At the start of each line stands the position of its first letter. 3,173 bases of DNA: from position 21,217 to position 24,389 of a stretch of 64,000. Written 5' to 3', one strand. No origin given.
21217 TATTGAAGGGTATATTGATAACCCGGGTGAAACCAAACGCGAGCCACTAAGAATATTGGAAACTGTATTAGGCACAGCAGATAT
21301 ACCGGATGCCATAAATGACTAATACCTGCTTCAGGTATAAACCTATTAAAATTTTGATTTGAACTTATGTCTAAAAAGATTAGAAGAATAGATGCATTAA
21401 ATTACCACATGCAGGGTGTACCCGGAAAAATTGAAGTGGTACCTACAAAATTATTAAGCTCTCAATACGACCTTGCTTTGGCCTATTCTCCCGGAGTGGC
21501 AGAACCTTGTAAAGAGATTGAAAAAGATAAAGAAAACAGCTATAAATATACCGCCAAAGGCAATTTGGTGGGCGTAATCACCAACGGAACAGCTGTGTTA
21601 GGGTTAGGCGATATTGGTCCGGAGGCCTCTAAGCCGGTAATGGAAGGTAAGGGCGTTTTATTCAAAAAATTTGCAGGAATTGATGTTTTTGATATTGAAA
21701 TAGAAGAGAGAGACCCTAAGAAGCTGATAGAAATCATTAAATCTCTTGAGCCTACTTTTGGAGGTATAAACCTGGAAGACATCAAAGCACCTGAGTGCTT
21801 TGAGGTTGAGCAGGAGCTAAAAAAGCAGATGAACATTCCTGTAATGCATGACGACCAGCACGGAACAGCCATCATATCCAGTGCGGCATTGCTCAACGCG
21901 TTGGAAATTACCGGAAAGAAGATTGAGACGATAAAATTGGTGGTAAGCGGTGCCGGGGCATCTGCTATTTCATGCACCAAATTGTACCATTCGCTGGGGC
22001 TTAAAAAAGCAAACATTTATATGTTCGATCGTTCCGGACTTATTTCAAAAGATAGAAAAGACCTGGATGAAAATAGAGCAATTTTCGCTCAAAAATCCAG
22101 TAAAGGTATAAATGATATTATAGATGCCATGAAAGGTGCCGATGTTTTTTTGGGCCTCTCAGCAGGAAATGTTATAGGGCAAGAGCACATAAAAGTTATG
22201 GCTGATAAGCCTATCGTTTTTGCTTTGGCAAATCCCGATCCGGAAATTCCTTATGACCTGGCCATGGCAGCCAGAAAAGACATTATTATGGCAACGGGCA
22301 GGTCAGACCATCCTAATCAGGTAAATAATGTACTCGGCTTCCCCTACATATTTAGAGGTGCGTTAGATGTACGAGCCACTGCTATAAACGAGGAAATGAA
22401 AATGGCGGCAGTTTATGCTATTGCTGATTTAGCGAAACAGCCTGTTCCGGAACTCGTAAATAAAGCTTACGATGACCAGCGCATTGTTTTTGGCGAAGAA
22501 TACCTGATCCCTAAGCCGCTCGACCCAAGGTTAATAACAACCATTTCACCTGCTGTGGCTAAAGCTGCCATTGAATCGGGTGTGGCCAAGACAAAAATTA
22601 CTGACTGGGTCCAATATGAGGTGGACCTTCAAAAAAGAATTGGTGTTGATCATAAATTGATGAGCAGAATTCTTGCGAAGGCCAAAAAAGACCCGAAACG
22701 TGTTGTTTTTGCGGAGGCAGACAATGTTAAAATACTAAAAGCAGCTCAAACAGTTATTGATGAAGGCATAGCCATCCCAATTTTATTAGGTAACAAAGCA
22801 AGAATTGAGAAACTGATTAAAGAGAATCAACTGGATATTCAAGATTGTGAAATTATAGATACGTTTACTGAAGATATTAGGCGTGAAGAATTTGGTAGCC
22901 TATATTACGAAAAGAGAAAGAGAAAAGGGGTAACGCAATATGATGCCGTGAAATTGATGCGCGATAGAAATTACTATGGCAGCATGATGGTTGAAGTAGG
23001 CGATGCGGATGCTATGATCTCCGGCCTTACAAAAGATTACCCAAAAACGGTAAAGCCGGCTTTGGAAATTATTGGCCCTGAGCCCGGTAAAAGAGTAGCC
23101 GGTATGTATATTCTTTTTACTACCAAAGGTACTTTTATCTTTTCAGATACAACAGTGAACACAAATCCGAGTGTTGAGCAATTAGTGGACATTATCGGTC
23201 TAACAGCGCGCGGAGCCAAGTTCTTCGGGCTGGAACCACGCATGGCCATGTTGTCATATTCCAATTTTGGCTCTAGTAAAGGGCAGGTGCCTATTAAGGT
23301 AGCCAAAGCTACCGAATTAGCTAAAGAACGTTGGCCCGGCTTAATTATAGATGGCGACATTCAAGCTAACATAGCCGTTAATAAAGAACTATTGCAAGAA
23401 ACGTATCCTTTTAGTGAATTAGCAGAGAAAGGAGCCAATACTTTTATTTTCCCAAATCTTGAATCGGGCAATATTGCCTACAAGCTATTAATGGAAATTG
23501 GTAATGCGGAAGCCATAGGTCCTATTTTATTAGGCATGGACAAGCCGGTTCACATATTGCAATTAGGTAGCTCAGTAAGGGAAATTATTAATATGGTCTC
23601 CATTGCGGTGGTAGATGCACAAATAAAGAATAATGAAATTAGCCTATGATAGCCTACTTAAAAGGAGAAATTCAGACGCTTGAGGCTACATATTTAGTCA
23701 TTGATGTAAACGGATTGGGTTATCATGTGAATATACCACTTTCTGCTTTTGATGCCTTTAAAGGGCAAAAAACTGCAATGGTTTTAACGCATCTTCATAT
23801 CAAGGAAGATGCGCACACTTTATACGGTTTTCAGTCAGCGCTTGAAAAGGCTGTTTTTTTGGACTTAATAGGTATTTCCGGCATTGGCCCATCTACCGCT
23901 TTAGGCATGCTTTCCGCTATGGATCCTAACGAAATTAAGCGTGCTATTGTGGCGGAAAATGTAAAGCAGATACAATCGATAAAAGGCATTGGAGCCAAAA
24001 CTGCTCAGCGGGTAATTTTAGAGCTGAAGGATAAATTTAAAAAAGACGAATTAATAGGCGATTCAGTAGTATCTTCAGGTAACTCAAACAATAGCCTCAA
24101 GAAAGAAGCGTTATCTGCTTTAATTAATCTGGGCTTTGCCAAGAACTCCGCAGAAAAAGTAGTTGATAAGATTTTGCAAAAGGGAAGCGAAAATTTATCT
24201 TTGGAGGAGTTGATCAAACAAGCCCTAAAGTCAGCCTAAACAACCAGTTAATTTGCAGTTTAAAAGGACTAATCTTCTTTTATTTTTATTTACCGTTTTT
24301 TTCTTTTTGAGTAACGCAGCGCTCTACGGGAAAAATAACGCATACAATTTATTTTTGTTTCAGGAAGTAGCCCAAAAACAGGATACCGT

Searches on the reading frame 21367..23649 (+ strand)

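Call 66: search_protein_families(library=pfam, proteins=[window:21367-23649:+], max_evalue=0.00001)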
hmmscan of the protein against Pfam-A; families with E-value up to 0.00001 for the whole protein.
window:21367-23649:+ (760 aa): 3 families
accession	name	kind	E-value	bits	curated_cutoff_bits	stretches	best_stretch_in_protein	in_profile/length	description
PF01515.24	PTA_PTB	-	6.3e-98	328.5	24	1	431-748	2-319/319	Phosphate acetyl/butaryl transferase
PF00390.24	malic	-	6.4e-31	108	23.1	1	20-152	2-182/182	Malic enzyme, N-terminal domain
PF03949.21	Malic_M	-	2.8e-23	83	23.5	1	166-358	3-227/258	Malic enzyme, NAD binding domain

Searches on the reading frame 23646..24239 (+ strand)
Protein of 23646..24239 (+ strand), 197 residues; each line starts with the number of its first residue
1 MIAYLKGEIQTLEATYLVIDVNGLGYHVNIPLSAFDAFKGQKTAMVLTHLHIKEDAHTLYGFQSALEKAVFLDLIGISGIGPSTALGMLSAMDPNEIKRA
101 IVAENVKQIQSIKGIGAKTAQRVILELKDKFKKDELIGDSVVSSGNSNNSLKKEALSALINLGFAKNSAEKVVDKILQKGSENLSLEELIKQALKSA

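Call 66: search_protein_families(library=pfam, proteins=[window:23646-24239:+], max_evalue=0.00001)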
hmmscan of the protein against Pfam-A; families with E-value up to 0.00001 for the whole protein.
window:23646-24239:+ (197 aa): 4 families
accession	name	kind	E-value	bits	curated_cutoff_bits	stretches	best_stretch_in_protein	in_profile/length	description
PF01330.27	RuvA_N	-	3.3e-21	75.6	23.6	1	1-61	1-61/61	RuvA N terminal domain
PF14520.12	HHH_5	-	3.1e-17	63.2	27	1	71-129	1-57/57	Helix-hairpin-helix domain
PF07499.19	RuvA_C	-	3.1e-12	47.2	24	1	153-196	4-45/47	RuvA, C-terminal domain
PF00633.29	HHH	-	2.3e-06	27.6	24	0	101-124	5-28/30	Helix-hairpin-helix motif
